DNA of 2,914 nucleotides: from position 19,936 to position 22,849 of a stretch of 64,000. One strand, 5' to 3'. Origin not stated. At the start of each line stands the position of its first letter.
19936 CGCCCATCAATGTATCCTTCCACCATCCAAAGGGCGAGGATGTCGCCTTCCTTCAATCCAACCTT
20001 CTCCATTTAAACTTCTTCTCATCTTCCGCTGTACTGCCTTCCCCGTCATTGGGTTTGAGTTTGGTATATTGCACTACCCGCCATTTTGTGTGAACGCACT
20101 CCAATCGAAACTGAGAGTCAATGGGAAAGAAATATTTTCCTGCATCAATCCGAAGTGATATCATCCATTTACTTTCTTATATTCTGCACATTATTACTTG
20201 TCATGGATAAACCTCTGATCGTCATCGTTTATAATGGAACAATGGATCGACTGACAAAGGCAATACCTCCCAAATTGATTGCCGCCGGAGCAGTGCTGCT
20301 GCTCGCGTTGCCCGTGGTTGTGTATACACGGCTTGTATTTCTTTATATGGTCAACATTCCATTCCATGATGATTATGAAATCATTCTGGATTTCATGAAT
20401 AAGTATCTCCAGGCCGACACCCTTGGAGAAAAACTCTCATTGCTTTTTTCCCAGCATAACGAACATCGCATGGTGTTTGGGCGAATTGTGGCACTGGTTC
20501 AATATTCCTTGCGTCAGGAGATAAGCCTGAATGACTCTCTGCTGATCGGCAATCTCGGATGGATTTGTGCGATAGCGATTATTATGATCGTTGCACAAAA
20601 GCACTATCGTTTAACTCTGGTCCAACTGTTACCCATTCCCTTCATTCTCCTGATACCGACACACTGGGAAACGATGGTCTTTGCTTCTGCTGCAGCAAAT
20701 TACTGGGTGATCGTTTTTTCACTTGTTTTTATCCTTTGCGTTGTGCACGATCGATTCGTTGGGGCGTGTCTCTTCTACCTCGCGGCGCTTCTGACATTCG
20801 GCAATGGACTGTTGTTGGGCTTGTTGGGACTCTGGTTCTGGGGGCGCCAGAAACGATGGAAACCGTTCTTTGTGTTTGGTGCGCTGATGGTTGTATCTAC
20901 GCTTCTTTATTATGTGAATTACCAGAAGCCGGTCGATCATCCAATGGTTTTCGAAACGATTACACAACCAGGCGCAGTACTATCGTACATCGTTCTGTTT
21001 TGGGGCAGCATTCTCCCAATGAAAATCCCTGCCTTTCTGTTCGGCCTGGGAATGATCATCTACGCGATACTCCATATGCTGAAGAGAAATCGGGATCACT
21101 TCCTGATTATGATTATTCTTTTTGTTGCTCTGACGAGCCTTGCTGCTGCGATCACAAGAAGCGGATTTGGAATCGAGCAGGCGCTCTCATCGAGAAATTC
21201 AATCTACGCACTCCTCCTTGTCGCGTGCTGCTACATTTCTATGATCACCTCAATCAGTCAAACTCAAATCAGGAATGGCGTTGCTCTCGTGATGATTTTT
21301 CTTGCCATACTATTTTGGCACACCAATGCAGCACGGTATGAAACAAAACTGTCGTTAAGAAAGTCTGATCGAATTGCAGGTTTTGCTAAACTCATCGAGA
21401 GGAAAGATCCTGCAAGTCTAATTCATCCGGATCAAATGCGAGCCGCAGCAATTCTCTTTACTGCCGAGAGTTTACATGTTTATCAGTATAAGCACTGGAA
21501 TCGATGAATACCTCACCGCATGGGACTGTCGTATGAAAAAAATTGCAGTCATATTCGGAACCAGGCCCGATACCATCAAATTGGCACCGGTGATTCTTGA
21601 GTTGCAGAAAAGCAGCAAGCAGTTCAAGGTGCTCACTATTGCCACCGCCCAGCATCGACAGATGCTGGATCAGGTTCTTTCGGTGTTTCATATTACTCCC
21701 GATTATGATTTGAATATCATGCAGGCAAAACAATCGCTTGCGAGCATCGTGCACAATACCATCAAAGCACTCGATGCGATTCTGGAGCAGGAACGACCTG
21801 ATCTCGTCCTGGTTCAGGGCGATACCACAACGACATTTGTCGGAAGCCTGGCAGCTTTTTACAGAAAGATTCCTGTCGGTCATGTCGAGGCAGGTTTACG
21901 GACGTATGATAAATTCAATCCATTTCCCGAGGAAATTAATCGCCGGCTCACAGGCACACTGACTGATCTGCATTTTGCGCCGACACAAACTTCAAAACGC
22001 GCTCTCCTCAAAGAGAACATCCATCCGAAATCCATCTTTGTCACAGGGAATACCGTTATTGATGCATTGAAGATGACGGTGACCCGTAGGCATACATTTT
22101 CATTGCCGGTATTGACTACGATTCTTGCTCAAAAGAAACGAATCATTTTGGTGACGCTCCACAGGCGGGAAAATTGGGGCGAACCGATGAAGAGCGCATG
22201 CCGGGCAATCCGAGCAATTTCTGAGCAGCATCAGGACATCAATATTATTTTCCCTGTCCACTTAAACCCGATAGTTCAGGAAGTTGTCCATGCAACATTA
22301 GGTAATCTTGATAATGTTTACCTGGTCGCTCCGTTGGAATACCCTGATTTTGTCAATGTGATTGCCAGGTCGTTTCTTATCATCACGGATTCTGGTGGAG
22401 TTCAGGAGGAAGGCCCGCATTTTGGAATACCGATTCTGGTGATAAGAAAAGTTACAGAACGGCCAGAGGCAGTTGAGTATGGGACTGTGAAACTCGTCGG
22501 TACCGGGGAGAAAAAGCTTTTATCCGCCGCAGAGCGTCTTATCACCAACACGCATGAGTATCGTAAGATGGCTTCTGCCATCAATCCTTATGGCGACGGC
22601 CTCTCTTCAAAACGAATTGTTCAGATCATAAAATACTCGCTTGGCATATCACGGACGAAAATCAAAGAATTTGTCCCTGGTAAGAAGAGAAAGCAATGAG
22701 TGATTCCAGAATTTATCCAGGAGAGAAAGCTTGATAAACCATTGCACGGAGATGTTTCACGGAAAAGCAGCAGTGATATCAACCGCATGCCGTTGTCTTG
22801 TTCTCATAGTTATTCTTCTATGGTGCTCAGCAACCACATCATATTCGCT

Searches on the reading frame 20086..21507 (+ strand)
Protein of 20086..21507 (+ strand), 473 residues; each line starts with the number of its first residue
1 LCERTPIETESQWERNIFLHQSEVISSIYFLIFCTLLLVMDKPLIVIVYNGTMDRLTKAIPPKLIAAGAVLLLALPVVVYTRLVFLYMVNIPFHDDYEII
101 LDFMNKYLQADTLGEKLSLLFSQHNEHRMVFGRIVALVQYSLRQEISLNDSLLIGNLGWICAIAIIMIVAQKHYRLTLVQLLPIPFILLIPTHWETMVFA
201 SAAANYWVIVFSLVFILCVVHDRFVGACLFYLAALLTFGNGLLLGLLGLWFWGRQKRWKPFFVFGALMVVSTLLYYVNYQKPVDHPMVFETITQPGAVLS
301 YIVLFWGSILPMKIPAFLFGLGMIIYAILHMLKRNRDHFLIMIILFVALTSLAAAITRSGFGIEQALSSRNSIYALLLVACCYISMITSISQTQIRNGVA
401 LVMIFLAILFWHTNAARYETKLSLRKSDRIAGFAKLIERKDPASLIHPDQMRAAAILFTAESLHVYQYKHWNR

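Call 4: search_protein_families(library=pfam, proteins=[window:20086-21507:+], max_evalue=0.01)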
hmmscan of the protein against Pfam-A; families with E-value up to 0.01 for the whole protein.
window:20086-21507:+ (473 aa): 0 families

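Call 5: search_protein_families(library=ncbifam, proteins=[window:20086-21507:+], max_evalue=0.01)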
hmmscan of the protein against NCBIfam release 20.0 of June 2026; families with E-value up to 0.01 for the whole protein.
window:20086-21507:+ (473 aa): 0 families

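Call 78: search_protein_families(library=pfam, proteins=[window:20086-21504:+], max_evalue=0.1)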
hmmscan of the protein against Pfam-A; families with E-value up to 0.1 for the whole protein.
window:20086-21504:+ (473 aa): 0 families

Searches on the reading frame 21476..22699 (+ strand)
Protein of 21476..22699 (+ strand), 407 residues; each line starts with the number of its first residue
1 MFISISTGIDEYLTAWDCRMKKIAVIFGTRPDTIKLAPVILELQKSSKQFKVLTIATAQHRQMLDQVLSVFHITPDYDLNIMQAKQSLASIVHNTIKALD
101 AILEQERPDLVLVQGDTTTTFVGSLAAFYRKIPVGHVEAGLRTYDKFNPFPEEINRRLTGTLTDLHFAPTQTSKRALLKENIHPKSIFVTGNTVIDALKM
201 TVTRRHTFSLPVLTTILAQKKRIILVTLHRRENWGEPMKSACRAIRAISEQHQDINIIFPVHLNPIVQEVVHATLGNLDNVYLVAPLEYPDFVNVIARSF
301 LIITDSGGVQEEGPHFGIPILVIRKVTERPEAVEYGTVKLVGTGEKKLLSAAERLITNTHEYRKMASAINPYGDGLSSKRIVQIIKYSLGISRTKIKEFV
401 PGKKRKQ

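Call 4: search_protein_families(library=pfam, proteins=[window:21476-22699:+], max_evalue=0.01)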
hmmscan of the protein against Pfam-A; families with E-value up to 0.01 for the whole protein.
window:21476-22699:+ (407 aa): 3 families
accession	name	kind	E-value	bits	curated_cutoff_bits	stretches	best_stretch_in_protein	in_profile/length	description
PF02350.25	Epimerase_2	-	7.1e-119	397.1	30.6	1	46-386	5-347/347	UDP-N-acetylglucosamine 2-epimerase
PF13439.12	Glyco_transf_4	-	0.00098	19.6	28.5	1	95-194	60-166/170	Glycosyltransferase Family 4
PF13579.12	Glyco_trans_4_4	-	0.0037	18.1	29.7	0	96-179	60-144/158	Glycosyl transferase 4-like domain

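Call 5: search_protein_families(library=ncbifam, proteins=[window:21476-22699:+], max_evalue=0.01)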
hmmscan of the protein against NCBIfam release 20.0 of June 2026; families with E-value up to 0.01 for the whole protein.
window:21476-22699:+ (407 aa): 2 families
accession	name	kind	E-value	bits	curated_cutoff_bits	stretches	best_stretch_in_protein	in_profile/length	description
TIGR00236.1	wecB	equivalog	2.4e-149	497.4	210.15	1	22-387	2-364/366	non-hydrolyzing UDP-N-acetylglucosamine 2-epimerase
TIGR03568.1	NeuC_NnaA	equivalog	4.9e-27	94.8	235.9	1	21-385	1-365/365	UDP-N-acetylglucosamine 2-epimerase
